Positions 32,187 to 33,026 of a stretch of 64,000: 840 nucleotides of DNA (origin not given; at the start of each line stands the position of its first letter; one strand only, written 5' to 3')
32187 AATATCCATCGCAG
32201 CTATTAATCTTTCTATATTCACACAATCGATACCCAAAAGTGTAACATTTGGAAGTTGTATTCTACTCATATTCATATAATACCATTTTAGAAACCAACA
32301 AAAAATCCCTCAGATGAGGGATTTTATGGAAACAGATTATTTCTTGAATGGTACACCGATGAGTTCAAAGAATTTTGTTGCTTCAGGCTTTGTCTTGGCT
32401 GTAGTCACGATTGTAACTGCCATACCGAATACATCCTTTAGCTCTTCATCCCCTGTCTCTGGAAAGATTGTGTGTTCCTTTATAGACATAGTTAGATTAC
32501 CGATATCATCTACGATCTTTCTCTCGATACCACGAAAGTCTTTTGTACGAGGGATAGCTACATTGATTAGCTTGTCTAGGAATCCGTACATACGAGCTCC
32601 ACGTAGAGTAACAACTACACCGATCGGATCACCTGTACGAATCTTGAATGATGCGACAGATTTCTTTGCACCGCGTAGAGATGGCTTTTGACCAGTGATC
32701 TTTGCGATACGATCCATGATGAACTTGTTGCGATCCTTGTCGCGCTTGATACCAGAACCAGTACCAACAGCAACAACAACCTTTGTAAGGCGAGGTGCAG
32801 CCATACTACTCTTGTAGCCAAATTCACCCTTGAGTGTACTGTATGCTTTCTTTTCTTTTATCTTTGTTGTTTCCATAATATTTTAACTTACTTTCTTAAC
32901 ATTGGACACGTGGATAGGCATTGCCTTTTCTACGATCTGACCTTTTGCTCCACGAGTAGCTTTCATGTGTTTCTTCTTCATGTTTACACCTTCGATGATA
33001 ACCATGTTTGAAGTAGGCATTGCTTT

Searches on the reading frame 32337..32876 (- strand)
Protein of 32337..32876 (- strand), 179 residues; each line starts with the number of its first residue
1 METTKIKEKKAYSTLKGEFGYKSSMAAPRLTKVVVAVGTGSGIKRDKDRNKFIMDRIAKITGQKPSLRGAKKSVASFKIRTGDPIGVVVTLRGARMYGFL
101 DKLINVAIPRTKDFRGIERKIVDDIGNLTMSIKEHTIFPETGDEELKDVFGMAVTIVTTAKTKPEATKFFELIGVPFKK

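Call 5: search_protein_families(library=pfam, proteins=[window:32337-32876:-], max_evalue=0.1)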
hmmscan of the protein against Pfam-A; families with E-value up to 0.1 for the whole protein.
window:32337-32876:- (179 aa): 2 families
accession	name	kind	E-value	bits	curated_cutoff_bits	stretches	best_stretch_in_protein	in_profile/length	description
PF00673.26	Ribosomal_L5_C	-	2.7e-29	101.6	27.8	1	84-177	1-94/94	ribosomal L5P family C-terminus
PF00281.24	Ribosomal_L5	-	1.2e-14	54.7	34.9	1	24-80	2-57/57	Ribosomal protein L5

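Call 15: find_related_loci(query=window:32337-32876:-, collection=genome_contigs, flank=6000)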
Query window:32337-32876:- (179 aa) in genome_contigs; peptide patterns used: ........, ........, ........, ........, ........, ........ (x = any residue, [..] = any of these).
600 stretches matched a pattern (row limit reached: there are more); 579 encode a relative of the query (tblastn E <= 1e-3); the best 80 are kept; 80 distinct loci.
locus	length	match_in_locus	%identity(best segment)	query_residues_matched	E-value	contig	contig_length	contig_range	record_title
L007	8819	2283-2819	85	1-179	2e-101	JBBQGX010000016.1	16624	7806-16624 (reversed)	MAG: Candidatus Paceibacteria bacterium isolate Co_metawrap_936 Cmw_936_k141_3243484_length_16624_cov_13.9968, whole gen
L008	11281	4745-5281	83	1-179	7e-99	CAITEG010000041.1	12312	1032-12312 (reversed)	uncultured bacterium isolate AM-2014_bin-3045 genome assembly, contig: bin-3045:41/70, whole genome shotgun sequence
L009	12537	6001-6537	83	1-179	8e-98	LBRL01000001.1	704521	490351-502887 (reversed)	MAG: Candidatus Nomurabacteria bacterium GW2011_GWD2_36_14 US04_C0001, whole genome shotgun sequence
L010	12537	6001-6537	81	1-179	3e-97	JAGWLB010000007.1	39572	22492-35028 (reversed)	MAG: Patescibacteria group bacterium isolate REEB175 contig-150_1022, whole genome shotgun sequence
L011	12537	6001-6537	80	1-179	3e-97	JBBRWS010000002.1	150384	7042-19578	MAG: Candidatus Paceibacteria bacterium isolate La4_metabat2.065 La4_metabat2.065_K_115270_L_150384_cov_56.0051, whole g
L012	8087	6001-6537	82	1-179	3e-97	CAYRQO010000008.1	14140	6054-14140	MAG TPA_asm: uncultured Candidatus Saccharibacteria bacterium isolate SRP286056_co1_511 genome assembly, contig: NODE_53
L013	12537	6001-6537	82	1-179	3e-97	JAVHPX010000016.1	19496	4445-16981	MAG: Candidatus Paceibacterota bacterium isolate WB01no19_32_21 NODE_1805_length_19496_cov_13.092691, whole genome shotg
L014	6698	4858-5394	81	1-179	6e-97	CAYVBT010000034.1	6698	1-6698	MAG TPA_asm: uncultured Candidatus Saccharibacteria bacterium isolate binchicken_co113_107 genome assembly, contig: NODE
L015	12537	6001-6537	79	1-179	2e-96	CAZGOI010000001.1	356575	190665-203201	MAG TPA_asm: uncultured Candidatus Saccharibacteria bacterium isolate binchicken_co185_154 genome assembly, contig: NODE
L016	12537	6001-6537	82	1-179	2e-96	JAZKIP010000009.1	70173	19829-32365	MAG: Patescibacteria group bacterium isolate ADI_DC_SW_02_SPN_11032020-bin045 DCSW02SPN_B045_0_000000000009, whole genom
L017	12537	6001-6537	81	1-179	4e-96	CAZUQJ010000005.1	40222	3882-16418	MAG TPA_asm: uncultured Candidatus Saccharibacteria bacterium isolate SRP286056_co1_92 genome assembly, contig: NODE_100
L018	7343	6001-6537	80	1-179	7e-96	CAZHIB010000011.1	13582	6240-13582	MAG TPA_asm: uncultured Candidatus Saccharibacteria bacterium isolate binchicken_co269_246 genome assembly, contig: NODE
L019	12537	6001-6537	81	1-179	3e-95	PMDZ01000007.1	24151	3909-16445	MAG: Candidatus Nomurabacteria bacterium isolate fen_1328 73.20120700_E2X.147_contig_429978, whole genome shotgun sequen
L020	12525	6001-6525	82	1-175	5e-95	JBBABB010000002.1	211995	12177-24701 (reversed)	MAG: Candidatus Paceibacterota bacterium isolate SO_2017_GW3_9 scaffold_77_c1_OW296A_2017, whole genome shotgun sequence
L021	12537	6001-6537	79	1-179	6e-95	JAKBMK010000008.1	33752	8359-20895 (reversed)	MAG: bacterium isolate FK3.bin58 NODE_2448_length_33752_cov_2.101591, whole genome shotgun sequence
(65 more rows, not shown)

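Call 83: search_protein_families(library=pfam, alignment_id=A6, max_evalue=0.001)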
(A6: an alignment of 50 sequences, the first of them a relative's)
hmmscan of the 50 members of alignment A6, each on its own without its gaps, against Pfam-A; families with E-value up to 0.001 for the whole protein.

A. member 1, L007:2929-3240:- (104 aa): 5 families
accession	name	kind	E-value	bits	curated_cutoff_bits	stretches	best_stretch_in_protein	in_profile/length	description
PF01381.28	HTH_3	-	5.7e-15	55.5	23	1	50-102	1-53/55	Helix-turn-helix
PF13560.12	HTH_31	-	1.2e-08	35.6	27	1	49-98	5-55/64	Helix-turn-helix domain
PF13443.12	HTH_26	-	1.6e-07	31.9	22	1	50-98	2-51/63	Cro/C1-type HTH DNA-binding domain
PF13744.12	HTH_37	-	6.4e-07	29.5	27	1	40-103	13-77/80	Helix-turn-helix domain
PF12844.13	HTH_19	-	5.4e-05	23.5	30.2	1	48-98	2-52/64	Helix-turn-helix domain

B. families by the number of members that match (of 50 scanned): 28 families (the first 25 are shown)
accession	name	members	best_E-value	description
PF00406.28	ADK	2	7.7e-18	Adenylate kinase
PF13207.12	AAA_17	2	2.3e-15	AAA domain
PF02578.20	Cu-oxidase_4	2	2.3e-10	Multi-copper polyphenol oxidoreductase laccase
PF01509.24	TruB_N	1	1.6e-22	TruB family pseudouridylate synthase (N terminal domain)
PF00483.29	NTP_transferase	1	5.5e-20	Nucleotidyl transferase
PF04542.20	Sigma70_r2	1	5.6e-16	Sigma-70 region 2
PF13189.12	Cytidylate_kin2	1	7.5e-16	Cytidylate kinase-like family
PF01381.28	HTH_3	1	5.7e-15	Helix-turn-helix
PF13238.12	AAA_18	1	1.7e-14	AAA domain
PF00293.34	NUDIX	1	2.5e-12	NUDIX domain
PF03372.29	Exo_endo_phos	1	3.1e-12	Endonuclease/Exonuclease/phosphatase family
PF01978.25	TrmB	1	9.3e-12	Sugar-specific transcriptional regulator TrmB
PF05973.20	Gp49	1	2e-11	Phage derived protein Gp49-like (DUF891)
PF11335.13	DUF3137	1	4.1e-09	Protein of unknown function (DUF3137)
PF13560.12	HTH_31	1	1.2e-08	Helix-turn-helix domain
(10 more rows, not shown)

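Call 84: search_protein_families(library=pfam, alignment_id=A7, max_evalue=0.001)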
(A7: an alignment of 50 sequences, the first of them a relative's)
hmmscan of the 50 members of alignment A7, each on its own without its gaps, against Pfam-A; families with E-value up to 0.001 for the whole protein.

A. member 1, L047:6550-7143:+ (198 aa): 3 families
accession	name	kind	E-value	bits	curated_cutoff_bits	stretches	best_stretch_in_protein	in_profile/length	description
PF13207.12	AAA_17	-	9.1e-05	23.2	27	1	8-99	1-82/136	AAA domain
PF13671.12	AAA_33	-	0.00028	21.7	27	1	5-111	2-93/143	AAA domain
PF13238.12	AAA_18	-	0.00037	21.4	29.4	1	5-101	1-85/128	AAA domain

B. families by the number of members that match (of 50 scanned): 14 families
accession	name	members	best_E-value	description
PF07963.17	N_methyl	8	7.8e-10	Prokaryotic N-terminal methylation motif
PF01471.23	PG_binding_1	6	1.8e-19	Putative peptidoglycan binding domain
PF09945.14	DUF2177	2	1.4e-27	Predicted membrane protein (DUF2177)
PF09374.15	PG_binding_3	2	0.00019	Predicted Peptidoglycan domain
PF13635.12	DUF4143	1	1.2e-36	Domain of unknown function (DUF4143)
PF00078.32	RVT_1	1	1e-26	Reverse transcriptase (RNA-dependent DNA polymerase)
PF13173.12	AAA_14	1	3.8e-23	AAA domain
PF13749.12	HATPase_c_4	1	8.9e-23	Putative ATP-dependent DNA helicase recG C-terminal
PF04326.19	SLFN_AlbA_2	1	7.1e-18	Schlafen, AlbA_2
PF13884.11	Peptidase_S74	1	7.2e-17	Chaperone of endosialidase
PF13207.12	AAA_17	1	9.1e-05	AAA domain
PF01637.24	ATPase_2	1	0.00016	ATPase domain predominantly from Archaea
PF13671.12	AAA_33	1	0.00028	AAA domain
PF13238.12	AAA_18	1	0.00037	AAA domain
